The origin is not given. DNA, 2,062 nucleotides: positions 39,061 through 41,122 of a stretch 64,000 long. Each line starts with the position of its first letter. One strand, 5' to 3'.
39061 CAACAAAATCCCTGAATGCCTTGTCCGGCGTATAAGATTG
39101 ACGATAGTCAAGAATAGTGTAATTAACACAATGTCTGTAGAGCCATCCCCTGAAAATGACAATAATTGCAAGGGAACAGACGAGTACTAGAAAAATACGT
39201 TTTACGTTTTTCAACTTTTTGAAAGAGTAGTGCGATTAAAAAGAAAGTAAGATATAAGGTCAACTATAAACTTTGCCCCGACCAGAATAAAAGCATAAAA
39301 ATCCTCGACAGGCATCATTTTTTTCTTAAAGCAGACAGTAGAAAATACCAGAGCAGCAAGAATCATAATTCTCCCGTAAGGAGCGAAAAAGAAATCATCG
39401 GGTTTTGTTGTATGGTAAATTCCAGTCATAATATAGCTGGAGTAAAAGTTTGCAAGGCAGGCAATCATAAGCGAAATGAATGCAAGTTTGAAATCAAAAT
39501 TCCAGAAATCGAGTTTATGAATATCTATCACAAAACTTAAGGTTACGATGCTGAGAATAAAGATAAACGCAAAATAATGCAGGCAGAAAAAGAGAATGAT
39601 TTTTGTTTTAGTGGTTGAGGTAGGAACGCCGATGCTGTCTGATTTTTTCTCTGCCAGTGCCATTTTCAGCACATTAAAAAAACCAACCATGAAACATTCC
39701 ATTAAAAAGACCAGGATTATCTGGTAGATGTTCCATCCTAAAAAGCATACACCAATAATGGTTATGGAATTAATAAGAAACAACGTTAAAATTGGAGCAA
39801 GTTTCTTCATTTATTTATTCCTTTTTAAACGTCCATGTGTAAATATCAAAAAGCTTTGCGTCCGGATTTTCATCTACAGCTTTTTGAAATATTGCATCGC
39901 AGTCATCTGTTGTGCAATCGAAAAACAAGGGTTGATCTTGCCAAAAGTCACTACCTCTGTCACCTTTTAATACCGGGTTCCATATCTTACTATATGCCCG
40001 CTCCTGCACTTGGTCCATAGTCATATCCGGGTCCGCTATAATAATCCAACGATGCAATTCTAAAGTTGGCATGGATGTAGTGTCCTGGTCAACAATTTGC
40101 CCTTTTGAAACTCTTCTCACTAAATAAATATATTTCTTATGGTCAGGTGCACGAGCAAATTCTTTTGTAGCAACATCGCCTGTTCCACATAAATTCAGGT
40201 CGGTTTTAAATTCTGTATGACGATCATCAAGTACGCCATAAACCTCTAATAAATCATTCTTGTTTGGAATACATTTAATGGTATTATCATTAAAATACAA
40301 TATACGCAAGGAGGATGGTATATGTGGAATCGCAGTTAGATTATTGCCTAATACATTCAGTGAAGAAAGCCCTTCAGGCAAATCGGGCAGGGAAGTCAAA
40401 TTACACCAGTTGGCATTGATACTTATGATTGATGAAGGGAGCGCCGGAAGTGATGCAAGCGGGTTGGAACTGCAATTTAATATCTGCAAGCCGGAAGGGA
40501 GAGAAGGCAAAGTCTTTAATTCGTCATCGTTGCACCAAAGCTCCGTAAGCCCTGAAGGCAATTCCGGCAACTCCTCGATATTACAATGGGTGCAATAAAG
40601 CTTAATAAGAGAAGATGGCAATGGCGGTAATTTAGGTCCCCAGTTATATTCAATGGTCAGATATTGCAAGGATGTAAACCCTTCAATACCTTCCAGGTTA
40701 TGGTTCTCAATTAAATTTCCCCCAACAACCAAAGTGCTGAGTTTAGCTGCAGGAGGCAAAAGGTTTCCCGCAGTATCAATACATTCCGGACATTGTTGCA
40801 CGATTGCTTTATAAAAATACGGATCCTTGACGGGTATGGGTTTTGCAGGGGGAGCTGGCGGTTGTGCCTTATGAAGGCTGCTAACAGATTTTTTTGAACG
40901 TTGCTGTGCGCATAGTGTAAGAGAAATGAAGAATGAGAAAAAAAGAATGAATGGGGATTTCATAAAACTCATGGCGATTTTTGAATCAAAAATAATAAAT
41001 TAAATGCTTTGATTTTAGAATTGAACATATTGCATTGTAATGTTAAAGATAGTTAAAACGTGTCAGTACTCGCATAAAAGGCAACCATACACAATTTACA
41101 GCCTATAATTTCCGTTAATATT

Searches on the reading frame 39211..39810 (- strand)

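Call 30: search_protein_families(library=pfam, proteins=[window:39211-39810:-])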
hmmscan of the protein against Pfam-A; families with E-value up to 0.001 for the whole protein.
window:39211-39810:- (199 aa): 1 family
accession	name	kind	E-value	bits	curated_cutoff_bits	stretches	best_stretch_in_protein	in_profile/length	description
PF20108.4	DUF6498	-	7.7e-27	94.4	23.7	1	5-186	10-192/207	Family of unknown function (DUF6498)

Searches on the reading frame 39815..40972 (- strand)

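Call 29: search_protein_families(library=pfam, proteins=[window:39815-40972:-])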
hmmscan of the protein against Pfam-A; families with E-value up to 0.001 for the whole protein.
window:39815-40972:- (385 aa): 1 family
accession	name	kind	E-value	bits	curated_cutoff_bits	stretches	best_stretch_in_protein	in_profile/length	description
PF12799.13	LRR_4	-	5e-09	36.5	27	0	121-159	2-43/44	Leucine Rich repeats (2 copies)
